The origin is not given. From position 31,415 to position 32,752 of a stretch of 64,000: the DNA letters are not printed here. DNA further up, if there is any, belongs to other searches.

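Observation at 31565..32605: Stand-alone radical-SAM/SPASM maturase with no annotated precursor peptide, convergent on an operon for exported proteins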

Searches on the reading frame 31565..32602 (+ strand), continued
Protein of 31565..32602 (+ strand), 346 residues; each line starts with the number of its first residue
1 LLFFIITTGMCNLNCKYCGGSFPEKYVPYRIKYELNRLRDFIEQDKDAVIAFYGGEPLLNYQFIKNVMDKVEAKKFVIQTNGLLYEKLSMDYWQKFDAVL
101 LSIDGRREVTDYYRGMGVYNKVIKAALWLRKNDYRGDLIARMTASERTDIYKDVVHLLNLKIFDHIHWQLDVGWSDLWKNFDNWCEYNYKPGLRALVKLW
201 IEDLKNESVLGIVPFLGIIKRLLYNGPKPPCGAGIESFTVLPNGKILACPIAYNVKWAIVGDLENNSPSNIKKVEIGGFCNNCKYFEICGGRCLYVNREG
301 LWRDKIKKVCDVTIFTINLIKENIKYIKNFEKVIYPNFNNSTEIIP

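Call 47: search_protein_families(library=pfam, proteins=[L011:1355-2083:+, L012:9055-9741:+, L019:9051-9755:+, L014:9071-9868:+, L021:4978-5760:+, L039:2342-2743:+, L048:1686-2720:+, L082:2775-3761:+, L002:9088-9411:+, L077:6894-7169:+], max_evalue=0.001)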
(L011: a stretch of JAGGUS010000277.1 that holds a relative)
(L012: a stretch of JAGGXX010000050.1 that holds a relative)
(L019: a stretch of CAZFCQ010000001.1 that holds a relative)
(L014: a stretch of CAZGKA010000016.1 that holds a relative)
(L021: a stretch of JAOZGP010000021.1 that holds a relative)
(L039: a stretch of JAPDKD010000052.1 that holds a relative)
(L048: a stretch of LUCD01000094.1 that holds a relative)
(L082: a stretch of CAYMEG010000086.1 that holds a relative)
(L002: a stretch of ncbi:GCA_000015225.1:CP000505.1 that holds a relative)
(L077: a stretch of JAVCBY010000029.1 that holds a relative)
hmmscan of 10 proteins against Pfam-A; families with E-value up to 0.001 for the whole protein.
L011:1355-2083:+ (243 aa): 1 family
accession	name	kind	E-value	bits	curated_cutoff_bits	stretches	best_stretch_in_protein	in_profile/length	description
PF03483.22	B3_4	-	6e-31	107.8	29.3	1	69-219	2-174/174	B3/4 domain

L012:9055-9741:+ (229 aa): 1 family
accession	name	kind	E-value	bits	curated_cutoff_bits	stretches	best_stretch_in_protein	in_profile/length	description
PF03483.22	B3_4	-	2.7e-28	99.2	29.3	1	65-213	2-172/174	B3/4 domain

L019:9051-9755:+ (235 aa): 1 family
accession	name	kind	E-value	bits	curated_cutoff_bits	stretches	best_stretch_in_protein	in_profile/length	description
PF03483.22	B3_4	-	2.8e-28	99.1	29.3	1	67-216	2-150/174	B3/4 domain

L014:9071-9868:+ (266 aa): 4 families
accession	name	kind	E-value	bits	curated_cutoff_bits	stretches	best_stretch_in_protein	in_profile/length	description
PF13344.12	Hydrolase_6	-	1.6e-26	92.7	27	1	14-112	2-101/101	Haloacid dehalogenase-like hydrolase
PF13242.12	Hydrolase_like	-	1.3e-18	67.1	22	1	190-260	2-74/75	HAD-hyrolase-like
PF00702.32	Hydrolase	-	1.9e-14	55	26.4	1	11-228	2-191/191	haloacid dehalogenase-like hydrolase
PF13419.12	HAD_2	-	0.0002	21.9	23.8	0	185-234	128-178/178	Haloacid dehalogenase-like hydrolase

L021:4978-5760:+ (261 aa): 4 families
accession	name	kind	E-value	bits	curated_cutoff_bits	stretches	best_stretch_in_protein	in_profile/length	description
PF13344.12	Hydrolase_6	-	4.4e-27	94.5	27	1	9-106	2-100/101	Haloacid dehalogenase-like hydrolase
PF13242.12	Hydrolase_like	-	8e-17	61.4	22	1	185-255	2-74/75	HAD-hyrolase-like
PF00702.32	Hydrolase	-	1.2e-11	45.8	26.4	1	5-223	1-191/191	haloacid dehalogenase-like hydrolase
PF13419.12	HAD_2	-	0.00073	20.1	23.8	0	186-229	134-178/178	Haloacid dehalogenase-like hydrolase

L039:2342-2743:+ (134 aa): 0 families

L048:1686-2720:+ (345 aa): 3 families
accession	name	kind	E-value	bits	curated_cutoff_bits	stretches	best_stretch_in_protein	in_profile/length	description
PF12706.13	Lactamase_B_2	-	5.6e-06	26.5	27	1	55-220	3-163/200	Beta-lactamase superfamily domain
PF00753.33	Lactamase_B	-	5.9e-06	26.8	22.7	1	42-105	5-56/196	Metallo-beta-lactamase superfamily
PF13483.12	Lactamase_B_3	-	0.00022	21.7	24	1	42-219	6-131/160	Beta-lactamase superfamily domain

L082:2775-3761:+ (329 aa): 13 families
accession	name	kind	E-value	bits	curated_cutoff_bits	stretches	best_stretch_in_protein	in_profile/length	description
PF13424.12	TPR_12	-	4.6e-22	78.4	30.1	2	151-227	2-77/77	Tetratricopeptide repeat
PF13374.12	TPR_10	-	1.1e-20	73.4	27.5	2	194-232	1-39/42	Tetratricopeptide repeat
PF00515.34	TPR_1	-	5.6e-16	58.1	27.8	2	195-225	1-31/34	Tetratricopeptide repeat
PF07719.23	TPR_2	-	4.1e-15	55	27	2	195-226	1-32/34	Tetratricopeptide repeat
PF13181.12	TPR_8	-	9e-15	54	25.7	1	195-226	1-32/34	Tetratricopeptide repeat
PF24885.1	TPR_NPHP3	-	5.7e-12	46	100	1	129-274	77-217/239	Nephrocystin-3 TPR domain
PF13176.12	TPR_7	-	1.1e-11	44.3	27.9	0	197-220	1-24/36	Tetratricopeptide repeat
PF08631.16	SPO22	-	2.9e-07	30.6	27.5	0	218-316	8-115/274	Meiosis protein SPO22/ZIP4 like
PF13431.12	TPR_17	-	2.1e-06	28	24.4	0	195-215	13-33/34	Tetratricopeptide repeat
PF13428.12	TPR_14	-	8e-06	26.5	23.5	0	200-225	6-31/44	Tetratricopeptide repeat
PF14559.12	TPR_19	-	4e-05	24.3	25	0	254-312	5-51/68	Tetratricopeptide repeat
PF25068.1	ARM_TT21_4th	-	0.00018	22.3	30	0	157-267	37-153/153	Tetratricopeptide repeat protein 21 forth ARM domain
PF17874.7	TPR_MalT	-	0.00018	21.4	45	0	148-227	118-193/336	MalT-like TPR region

L002:9088-9411:+ (108 aa): 0 families

L077:6894-7169:+ (92 aa): 10 families
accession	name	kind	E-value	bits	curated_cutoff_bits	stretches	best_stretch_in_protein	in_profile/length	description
PF12840.13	HTH_20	-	3.6e-07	30.5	27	1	16-64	3-51/51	Helix-turn-helix domain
PF13412.12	HTH_24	-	6.7e-07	29.2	21.9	1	16-62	2-48/48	Winged helix-turn-helix DNA-binding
PF01978.25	TrmB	-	9.5e-06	25.8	25.6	1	20-73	11-63/68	Sugar-specific transcriptional regulator TrmB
PF25212.1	HVO_A0114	-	3.2e-05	24.1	27.6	1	16-69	21-74/84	HVO_A0114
PF01022.26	HTH_5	-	0.00016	21.9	22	1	16-62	1-46/47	Bacterial regulatory protein, arsR family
PF09339.16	HTH_IclR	-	0.00032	20.9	22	1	21-63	7-50/52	IclR helix-turn-helix domain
PF09397.16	FtsK_gamma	-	0.00037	20.6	30.6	1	22-63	10-51/63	Ftsk gamma domain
PF12802.13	MarR_2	-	0.00051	20.6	27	1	19-65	7-54/61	MarR family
PF13384.12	HTH_23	-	0.0006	20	24.6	0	15-58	3-44/50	Homeodomain-like domain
PF14394.12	DUF4423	-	0.00067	19.9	30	1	22-71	25-76/165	Domain of unknown function (DUF4423)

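Call 48: search_protein_families(library=pfam, proteins=[L073:7671-7997:+, L054:6176-7990:+, L065:581-964:+, L082:905-1660:+, L039:18-1253:+, L002:7245-7964:+, L052:76-1266:+, L041:9291-10418:-, L045:9176-10303:+, L024:6724-7122:+], max_evalue=0.001)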
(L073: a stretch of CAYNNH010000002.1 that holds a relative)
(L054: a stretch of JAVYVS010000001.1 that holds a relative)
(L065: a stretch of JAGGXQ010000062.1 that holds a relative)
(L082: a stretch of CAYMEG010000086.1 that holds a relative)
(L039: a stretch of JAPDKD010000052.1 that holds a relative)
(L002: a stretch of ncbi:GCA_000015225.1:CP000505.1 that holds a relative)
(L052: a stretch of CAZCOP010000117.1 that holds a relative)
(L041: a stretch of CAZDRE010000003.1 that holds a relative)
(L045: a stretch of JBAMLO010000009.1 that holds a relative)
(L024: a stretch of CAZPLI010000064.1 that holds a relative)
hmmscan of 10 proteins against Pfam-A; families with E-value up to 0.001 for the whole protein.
L073:7671-7997:+ (109 aa): 6 families
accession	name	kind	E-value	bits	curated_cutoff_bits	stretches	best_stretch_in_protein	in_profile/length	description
PF02001.22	DUF134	-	1.2e-25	90.3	27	1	7-99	3-90/98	Protein of unknown function DUF134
PF04545.22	Sigma70_r4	-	9.5e-09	35.1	24.1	1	44-86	5-47/50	Sigma-70, region 4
PF08281.18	Sigma70_r4_2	-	1.8e-08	34.3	25.7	1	44-86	11-53/54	Sigma-70, region 4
PF13384.12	HTH_23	-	3.5e-06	27.1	24.6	1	48-80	7-38/50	Homeodomain-like domain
PF13560.12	HTH_31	-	0.00015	22.5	27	1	48-88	13-42/64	Helix-turn-helix domain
PF07638.17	Sigma70_ECF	-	0.0005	20.5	21.1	1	46-90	138-182/185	ECF sigma factor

L054:6176-7990:+ (605 aa): 0 families

L065:581-964:+ (128 aa): 1 family
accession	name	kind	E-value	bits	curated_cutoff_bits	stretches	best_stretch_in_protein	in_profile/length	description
PF02579.22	Nitro_FeMo-Co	-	8e-24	84.2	26.3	1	21-110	2-92/94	Dinitrogenase iron-molybdenum cofactor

L082:905-1660:+ (252 aa): 1 family
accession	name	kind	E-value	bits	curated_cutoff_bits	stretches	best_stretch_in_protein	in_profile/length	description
PF01996.21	F420_ligase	-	6.3e-83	278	25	1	9-220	2-218/218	F420-0:Gamma-glutamyl ligase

L039:18-1253:+ (412 aa): 3 families
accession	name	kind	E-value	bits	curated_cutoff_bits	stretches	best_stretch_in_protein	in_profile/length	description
PF08264.19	Anticodon_1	-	2.3e-37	128.6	25.1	1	42-193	1-146/148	Anticodon-binding domain of tRNA ligase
PF19302.4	DUF5915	-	9.2e-33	113.9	27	1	216-411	6-195/195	Domain of unknown function (DUF5915)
PF19303.5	Anticodon_3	-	0.00023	21.5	23.5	1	40-138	9-104/152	Anticodon binding domain of methionyl tRNA ligase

L002:7245-7964:+ (240 aa): 0 families

L052:76-1266:+ (397 aa): 1 family
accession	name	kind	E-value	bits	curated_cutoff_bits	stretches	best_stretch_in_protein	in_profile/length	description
PF00202.27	Aminotran_3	-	7.9e-39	133.9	30.5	1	4-318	16-344/403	Aminotransferase class-III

L041:9291-10418:- (375 aa): 1 family
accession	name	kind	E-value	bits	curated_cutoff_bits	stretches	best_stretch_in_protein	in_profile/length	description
PF00571.33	CBS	-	8.1e-35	119.4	24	4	129-181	1-54/57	CBS domain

L045:9176-10303:+ (376 aa): 1 family
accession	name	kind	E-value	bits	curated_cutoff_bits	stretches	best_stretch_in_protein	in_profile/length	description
PF14100.11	DUF6807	-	2.9e-69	234.1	27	1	100-354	3-259/270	Family of unknown function (DUF6807)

L024:6724-7122:+ (133 aa): 0 families

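Call 64: search_protein_representatives(alignment_id=A4)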
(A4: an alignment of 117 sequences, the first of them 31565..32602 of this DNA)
Query: 117 sequences, 357 profile positions. Proteins with E-value up to 0.001 (for the whole library): 39665; up to 1e-10: 7726; up to 1e-30: 221. The best 150 are listed.
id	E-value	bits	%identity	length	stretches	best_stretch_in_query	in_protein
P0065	2.0e-161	553.1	-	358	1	1-357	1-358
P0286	8.1e-137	472.2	-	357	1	1-357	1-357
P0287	4.1e-135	466.6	-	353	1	1-357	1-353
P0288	1.3e-132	458.4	-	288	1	1-268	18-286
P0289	1.1e-127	442.1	-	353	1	1-357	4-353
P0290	1.5e-127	441.7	-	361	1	1-357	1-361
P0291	2.2e-125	434.6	-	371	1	1-357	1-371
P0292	2.5e-124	431.1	-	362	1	1-357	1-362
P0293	4.2e-124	430.4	-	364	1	1-357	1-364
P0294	1.1e-123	429.0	-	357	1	1-357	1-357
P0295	2.2e-122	424.7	-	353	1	1-357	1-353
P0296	1.1e-111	389.5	-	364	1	1-357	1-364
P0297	1.2e-110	386.1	-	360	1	1-357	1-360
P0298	2.3e-108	378.6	-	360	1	1-357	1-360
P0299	4.1e-108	377.8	-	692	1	3-357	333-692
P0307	2.5e-100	352.1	-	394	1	1-357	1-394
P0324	1.3e-82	293.8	-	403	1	3-357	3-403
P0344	9.5e-67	241.7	-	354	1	1-351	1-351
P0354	2.5e-58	214.0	-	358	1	1-357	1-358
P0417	6.7e-44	166.5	-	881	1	5-322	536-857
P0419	9.2e-44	166.1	-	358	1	1-357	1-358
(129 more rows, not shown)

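Call 66: search_protein_families(library=pfam, proteins=[P0299, P0417], max_evalue=0.001)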
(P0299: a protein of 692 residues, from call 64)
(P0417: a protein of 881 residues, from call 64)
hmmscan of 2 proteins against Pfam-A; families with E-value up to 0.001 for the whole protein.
P0299 (692 aa): 3 families
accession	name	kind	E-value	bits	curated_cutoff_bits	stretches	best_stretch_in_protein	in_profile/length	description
PF01636.29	APH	-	8.6e-18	65.4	23.2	1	36-230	13-214/239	Phosphotransferase enzyme family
PF04055.27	Radical_SAM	-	2.7e-14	54.1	29.5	1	337-474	3-150/166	Radical SAM superfamily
PF13353.11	Fer4_12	-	2.2e-07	31.7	22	1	337-436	11-116/137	4Fe-4S single cluster domain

P0417 (881 aa): 3 families
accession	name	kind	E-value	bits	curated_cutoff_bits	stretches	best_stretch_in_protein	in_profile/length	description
PF00856.33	SET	-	2.6e-14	53.9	22.4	1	369-468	1-104/105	SET domain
PF04055.27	Radical_SAM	-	1.2e-13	52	29.5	1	538-673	3-144/166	Radical SAM superfamily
PF13353.11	Fer4_12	-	5.7e-07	30.4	22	1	540-643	13-118/137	4Fe-4S single cluster domain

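Call 67: search_protein_families(library=ncbifam, proteins=[P0299, P0417, P0307, P0324, P0344, P0354, P0419], max_evalue=1e-20)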
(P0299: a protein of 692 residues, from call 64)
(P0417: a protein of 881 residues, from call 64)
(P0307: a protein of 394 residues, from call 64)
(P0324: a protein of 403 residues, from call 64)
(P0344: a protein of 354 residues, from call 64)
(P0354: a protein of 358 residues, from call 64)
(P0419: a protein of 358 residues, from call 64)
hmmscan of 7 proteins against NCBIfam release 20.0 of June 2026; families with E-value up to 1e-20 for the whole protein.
P0299 (692 aa): 4 families
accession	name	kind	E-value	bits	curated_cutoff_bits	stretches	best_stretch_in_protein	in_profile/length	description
TIGR04084.1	rSAM_AF0577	subfamily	1.4e-105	353.1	225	1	335-692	1-347/347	TIGR04084 family radical SAM/SPASM domain-containing protein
NF047865.1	rSAM_PapB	equivalog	1.1e-32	113.6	340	1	333-636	5-321/330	PapB family radical SAM/SPASM ranthipeptide maturase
TIGR04064.1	rSAM_nif11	equivalog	2.9e-22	79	518.7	1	326-638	73-407/459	nif11-like peptide radical SAM maturase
NF003558.0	PRK05231.1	equivalog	1.8e-21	76.5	271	1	11-271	13-275/322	homoserine kinase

P0417 (881 aa): 2 families
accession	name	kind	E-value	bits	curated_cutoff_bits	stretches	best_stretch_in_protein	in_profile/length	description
TIGR04084.1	rSAM_AF0577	subfamily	1.3e-45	155.8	225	1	538-858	3-313/347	TIGR04084 family radical SAM/SPASM domain-containing protein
NF047865.1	rSAM_PapB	equivalog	8.2e-21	74.6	340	0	535-833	6-317/330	PapB family radical SAM/SPASM ranthipeptide maturase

P0307 (394 aa): 2 families
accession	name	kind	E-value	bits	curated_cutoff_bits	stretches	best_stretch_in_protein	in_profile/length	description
TIGR04084.1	rSAM_AF0577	subfamily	1.2e-87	294.1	225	1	7-394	3-347/347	TIGR04084 family radical SAM/SPASM domain-containing protein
NF047865.1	rSAM_PapB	equivalog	1.8e-23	83.3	340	0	3-164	5-178/330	PapB family radical SAM/SPASM ranthipeptide maturase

P0324 (403 aa): 1 family
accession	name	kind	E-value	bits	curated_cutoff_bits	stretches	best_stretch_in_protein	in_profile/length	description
TIGR04084.1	rSAM_AF0577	subfamily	7.9e-76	255.2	225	1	5-380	1-340/347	TIGR04084 family radical SAM/SPASM domain-containing protein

P0344 (354 aa): 8 families
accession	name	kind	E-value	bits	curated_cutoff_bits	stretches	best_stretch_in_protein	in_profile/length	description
TIGR04084.1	rSAM_AF0577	subfamily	2.1e-68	230.8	225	1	5-350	1-340/347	TIGR04084 family radical SAM/SPASM domain-containing protein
NF047865.1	rSAM_PapB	equivalog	2.9e-44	151.6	340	1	5-301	7-320/330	PapB family radical SAM/SPASM ranthipeptide maturase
TIGR03942.1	sulfatase_rSAM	equivalog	4.3e-25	88.6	349.45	1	9-330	9-360/363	anaerobic sulfatase maturase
TIGR03974.1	rSAM_six_Cys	equivalog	8.1e-25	87.6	425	1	6-304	102-423/451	thioether cross-link-forming SCIFF peptide maturase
TIGR04064.1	rSAM_nif11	equivalog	2.3e-24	86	518.7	1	3-299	80-402/459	nif11-like peptide radical SAM maturase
NF040492.1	not_ScfB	exception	1.1e-23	83.9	855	1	7-293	101-411/450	ScfB-related radical SAM/SPASM orphan maturase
TIGR03906.1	quino_hemo_SAM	equivalog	4.8e-23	81.5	453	1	7-315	100-435/467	quinohemoprotein amine dehydrogenase maturation protein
TIGR04068.1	rSAM_ocin_clost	equivalog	4.2e-21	75.4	500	0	5-271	88-390/462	Cys-rich peptide radical SAM maturase CcpM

P0354 (358 aa): 7 families
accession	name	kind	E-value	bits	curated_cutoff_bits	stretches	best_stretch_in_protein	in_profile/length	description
TIGR04084.1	rSAM_AF0577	subfamily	1e-61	208.8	225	1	5-358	1-347/347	TIGR04084 family radical SAM/SPASM domain-containing protein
NF047865.1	rSAM_PapB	equivalog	3.4e-37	128.4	340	1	5-299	7-317/330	PapB family radical SAM/SPASM ranthipeptide maturase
TIGR03906.1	quino_hemo_SAM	equivalog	1.9e-25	89.4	453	1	7-321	100-440/467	quinohemoprotein amine dehydrogenase maturation protein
TIGR04064.1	rSAM_nif11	equivalog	2.2e-24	86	518.7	1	4-299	81-401/459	nif11-like peptide radical SAM maturase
TIGR04148.1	GG_samocin_CFB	equivalog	1.1e-21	77.6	300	1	5-144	21-175/411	radical SAM peptide maturase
TIGR04068.1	rSAM_ocin_clost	equivalog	1.2e-21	77.1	500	1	5-146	88-239/462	Cys-rich peptide radical SAM maturase CcpM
TIGR03974.1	rSAM_six_Cys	equivalog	1.5e-21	76.8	425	1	6-312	102-430/451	thioether cross-link-forming SCIFF peptide maturase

P0419 (358 aa): 6 families
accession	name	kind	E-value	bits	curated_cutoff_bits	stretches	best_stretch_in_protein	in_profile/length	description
TIGR04084.1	rSAM_AF0577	subfamily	1.8e-46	158.7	225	1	6-358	2-347/347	TIGR04084 family radical SAM/SPASM domain-containing protein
NF047865.1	rSAM_PapB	equivalog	8.6e-39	133.7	340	1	4-298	6-316/330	PapB family radical SAM/SPASM ranthipeptide maturase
TIGR04064.1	rSAM_nif11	equivalog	2.6e-26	92.3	518.7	1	3-299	80-401/459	nif11-like peptide radical SAM maturase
TIGR04068.1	rSAM_ocin_clost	equivalog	1.5e-23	83.4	500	1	5-158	88-248/462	Cys-rich peptide radical SAM maturase CcpM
TIGR04148.1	GG_samocin_CFB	equivalog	3.9e-22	79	300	1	6-145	22-175/411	radical SAM peptide maturase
NF038107.1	rSAM_NF038107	equivalog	2e-21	76.3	600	0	5-169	89-261/444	Cys-every-fifth radical SAM/SPASM peptide maturase CefB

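Call 70: find_related_loci(query=A5, collection=metagenome_contigs, flank=6000)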
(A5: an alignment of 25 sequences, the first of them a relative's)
Query A5 (358 aa) in metagenome_contigs; peptide patterns used: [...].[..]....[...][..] (x = any residue, [..] = any of these).
600 stretches matched a pattern (row limit reached: there are more); 512 encode a relative of the query (tblastn E <= 1e-3); the best 80 are kept; 80 distinct loci.
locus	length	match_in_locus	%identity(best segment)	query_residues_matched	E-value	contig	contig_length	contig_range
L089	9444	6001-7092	38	1-358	5e-75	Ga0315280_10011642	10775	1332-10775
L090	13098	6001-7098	35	1-358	1e-62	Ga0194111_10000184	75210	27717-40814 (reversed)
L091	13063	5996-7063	32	1-358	8e-62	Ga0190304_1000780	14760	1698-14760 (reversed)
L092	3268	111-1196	33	1-358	4e-61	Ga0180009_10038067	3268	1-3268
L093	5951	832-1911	35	1-358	5e-60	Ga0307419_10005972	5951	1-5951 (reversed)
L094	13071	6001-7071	36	1-358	4e-59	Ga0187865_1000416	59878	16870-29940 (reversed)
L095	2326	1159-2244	34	1-358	2e-59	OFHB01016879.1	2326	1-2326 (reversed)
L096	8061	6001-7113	35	1-358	3e-55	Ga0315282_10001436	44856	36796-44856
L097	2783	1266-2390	34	1-358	3e-54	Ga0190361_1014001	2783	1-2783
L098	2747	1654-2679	34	1-324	5e-53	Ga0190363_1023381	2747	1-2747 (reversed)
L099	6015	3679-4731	34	1-341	1e-52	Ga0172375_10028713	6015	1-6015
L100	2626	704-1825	31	1-358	2e-52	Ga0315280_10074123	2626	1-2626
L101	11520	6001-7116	30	1-358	2e-52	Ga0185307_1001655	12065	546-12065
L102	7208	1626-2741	31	3-358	2e-52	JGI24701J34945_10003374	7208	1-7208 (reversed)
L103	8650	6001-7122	31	1-358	1e-51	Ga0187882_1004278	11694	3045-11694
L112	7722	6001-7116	30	3-358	3e-50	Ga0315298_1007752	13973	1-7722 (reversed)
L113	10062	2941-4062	30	1-358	3e-50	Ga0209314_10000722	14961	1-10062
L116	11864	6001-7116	30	3-358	8e-50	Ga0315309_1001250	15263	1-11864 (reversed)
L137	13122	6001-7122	28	1-358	4e-48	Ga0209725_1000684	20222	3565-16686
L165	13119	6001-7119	28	1-358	2e-46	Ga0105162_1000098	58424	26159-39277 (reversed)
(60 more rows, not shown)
